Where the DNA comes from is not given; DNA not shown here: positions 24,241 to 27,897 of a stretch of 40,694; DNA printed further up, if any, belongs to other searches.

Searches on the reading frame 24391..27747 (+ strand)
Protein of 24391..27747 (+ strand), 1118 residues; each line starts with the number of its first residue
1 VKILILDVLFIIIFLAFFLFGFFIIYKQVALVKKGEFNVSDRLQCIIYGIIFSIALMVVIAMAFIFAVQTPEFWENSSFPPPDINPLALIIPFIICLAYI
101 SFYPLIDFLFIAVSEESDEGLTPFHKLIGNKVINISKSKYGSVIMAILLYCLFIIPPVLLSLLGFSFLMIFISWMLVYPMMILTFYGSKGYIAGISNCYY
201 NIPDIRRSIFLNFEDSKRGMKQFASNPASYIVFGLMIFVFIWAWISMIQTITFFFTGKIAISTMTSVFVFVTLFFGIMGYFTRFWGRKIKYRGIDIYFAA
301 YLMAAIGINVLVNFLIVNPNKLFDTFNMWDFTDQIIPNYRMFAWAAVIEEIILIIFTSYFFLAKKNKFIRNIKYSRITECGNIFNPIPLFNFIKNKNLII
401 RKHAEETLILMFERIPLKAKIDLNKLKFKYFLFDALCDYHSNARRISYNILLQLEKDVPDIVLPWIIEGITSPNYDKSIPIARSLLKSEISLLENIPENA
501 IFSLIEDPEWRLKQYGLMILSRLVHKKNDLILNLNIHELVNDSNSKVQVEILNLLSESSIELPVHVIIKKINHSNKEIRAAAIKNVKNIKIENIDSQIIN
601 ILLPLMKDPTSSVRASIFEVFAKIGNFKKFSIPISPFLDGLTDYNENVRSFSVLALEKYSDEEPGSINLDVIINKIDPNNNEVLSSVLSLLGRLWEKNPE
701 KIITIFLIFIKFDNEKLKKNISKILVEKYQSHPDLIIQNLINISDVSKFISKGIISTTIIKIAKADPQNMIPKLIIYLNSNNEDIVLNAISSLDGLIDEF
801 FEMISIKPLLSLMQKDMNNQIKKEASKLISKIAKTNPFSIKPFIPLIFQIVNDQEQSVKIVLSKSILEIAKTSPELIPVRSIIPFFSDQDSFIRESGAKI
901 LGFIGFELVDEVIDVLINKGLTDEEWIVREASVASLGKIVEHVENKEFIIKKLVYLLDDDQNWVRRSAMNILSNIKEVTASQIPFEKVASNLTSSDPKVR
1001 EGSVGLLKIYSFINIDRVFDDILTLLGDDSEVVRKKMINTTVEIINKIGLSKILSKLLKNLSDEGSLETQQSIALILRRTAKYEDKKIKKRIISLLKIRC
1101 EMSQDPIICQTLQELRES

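Call 28: search_protein_families(library=pfam, proteins=[window:24391-27747:+], max_evalue=0.001)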
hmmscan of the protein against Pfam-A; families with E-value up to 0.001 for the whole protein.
window:24391-27747:+ (1118 aa): 9 families
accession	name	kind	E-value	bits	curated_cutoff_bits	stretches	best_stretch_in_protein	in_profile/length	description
PF02985.28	HEAT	-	7.3e-25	85.1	23.5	0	919-942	7-30/31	HEAT repeat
PF13646.12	HEAT_2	-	1.5e-23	83.3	27.7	0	915-981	3-64/88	HEAT repeats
PF12717.13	Cnd1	-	1.1e-13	52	26.4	1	909-999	19-111/162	non-SMC mitotic condensation complex subunit 1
PF25786.1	HEAT_GCN1_C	-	1.7e-08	35.1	27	1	909-983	25-102/151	GCN1-like, C-terminal HEAT repeats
PF13513.12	HEAT_EZ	-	7.8e-08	33.1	27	0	596-622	27-53/55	HEAT-like repeat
PF24987.1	HEAT_EF3_N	-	2.2e-05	24.9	32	0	805-884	65-148/169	EF3 N-terminal HEAT repeat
PF21041.3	XMAP215_CLASP_TOG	-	4.4e-05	23.8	27.1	0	908-1011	90-202/230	XMAP215/Dis1/CLASP, TOG domain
PF12755.13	Vac14_Fab1_bd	-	0.00021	22.3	22.1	0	838-875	23-60/97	Vacuolar 14 Fab1-binding region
PF08713.17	DNA_alkylation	-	0.00054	20.1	21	0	942-1018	114-190/213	DNA alkylation repair enzyme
